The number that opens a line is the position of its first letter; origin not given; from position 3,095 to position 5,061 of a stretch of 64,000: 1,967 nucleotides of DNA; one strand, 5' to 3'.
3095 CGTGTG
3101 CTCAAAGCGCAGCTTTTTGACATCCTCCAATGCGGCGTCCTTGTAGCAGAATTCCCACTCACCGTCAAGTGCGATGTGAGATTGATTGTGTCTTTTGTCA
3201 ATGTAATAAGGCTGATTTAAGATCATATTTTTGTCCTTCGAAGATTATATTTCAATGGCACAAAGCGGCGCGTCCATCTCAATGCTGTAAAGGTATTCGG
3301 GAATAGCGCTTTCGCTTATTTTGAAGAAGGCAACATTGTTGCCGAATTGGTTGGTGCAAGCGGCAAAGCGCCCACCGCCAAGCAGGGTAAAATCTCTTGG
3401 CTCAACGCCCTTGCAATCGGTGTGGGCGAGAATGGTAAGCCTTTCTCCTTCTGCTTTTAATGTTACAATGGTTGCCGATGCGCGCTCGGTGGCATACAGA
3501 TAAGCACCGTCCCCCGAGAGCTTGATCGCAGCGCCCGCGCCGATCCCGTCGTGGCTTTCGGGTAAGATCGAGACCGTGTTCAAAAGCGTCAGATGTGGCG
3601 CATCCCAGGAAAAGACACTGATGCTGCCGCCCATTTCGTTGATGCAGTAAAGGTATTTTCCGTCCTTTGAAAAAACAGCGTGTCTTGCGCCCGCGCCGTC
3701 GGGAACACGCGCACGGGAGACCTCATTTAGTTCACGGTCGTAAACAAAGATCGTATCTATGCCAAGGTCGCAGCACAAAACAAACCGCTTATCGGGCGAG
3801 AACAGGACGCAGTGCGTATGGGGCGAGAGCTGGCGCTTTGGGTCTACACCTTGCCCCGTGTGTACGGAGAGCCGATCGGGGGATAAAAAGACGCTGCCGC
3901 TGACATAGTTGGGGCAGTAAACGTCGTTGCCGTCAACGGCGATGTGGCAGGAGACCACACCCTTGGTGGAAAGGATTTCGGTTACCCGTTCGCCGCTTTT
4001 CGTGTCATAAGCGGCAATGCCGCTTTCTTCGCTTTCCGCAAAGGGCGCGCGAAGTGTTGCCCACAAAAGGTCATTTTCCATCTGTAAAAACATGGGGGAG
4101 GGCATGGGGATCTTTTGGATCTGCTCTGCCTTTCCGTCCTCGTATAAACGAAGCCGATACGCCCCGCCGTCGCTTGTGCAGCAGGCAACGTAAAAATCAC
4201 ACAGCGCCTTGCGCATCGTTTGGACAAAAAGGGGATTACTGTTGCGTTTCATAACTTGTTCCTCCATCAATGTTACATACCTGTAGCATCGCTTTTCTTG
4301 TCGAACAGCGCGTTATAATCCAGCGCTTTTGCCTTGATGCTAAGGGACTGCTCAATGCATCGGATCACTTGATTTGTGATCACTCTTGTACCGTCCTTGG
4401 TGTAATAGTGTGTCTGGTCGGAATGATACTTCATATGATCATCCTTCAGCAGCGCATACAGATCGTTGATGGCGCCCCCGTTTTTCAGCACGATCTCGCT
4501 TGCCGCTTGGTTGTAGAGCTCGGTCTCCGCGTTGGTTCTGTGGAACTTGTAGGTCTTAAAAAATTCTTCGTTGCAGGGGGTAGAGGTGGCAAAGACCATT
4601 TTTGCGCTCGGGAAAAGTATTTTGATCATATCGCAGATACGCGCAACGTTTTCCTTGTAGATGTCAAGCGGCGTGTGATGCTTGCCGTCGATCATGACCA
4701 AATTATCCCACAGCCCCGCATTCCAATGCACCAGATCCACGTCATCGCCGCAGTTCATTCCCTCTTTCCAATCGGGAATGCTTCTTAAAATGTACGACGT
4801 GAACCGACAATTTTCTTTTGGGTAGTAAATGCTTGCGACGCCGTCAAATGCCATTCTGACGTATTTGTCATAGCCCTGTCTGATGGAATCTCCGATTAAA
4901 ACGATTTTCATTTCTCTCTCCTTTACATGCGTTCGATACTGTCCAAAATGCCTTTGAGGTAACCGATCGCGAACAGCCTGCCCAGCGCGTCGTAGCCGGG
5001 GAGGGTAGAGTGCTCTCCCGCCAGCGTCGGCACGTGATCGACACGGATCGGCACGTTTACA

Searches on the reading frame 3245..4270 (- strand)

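Call 61: search_protein_families(library=pfam, proteins=[window:3245-4270:-], max_evalue=0.001)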
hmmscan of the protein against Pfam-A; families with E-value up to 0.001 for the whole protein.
window:3245-4270:- (341 aa): 1 family
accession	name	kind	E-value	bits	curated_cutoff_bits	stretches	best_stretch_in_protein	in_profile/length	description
PF10282.15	Lactonase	-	3.6e-57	194.6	21.7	1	26-320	2-322/344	Lactonase, 7-bladed beta-propeller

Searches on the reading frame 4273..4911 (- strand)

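Call 61: search_protein_families(library=pfam, proteins=[window:4273-4911:-], max_evalue=0.001)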
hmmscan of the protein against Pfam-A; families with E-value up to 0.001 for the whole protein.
window:4273-4911:- (212 aa): 1 family
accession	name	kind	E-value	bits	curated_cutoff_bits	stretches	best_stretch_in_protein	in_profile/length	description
PF13472.12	Lipase_GDSL_2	-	2.7e-05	25.2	32.9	1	6-166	2-164/178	GDSL-like Lipase/Acylhydrolase family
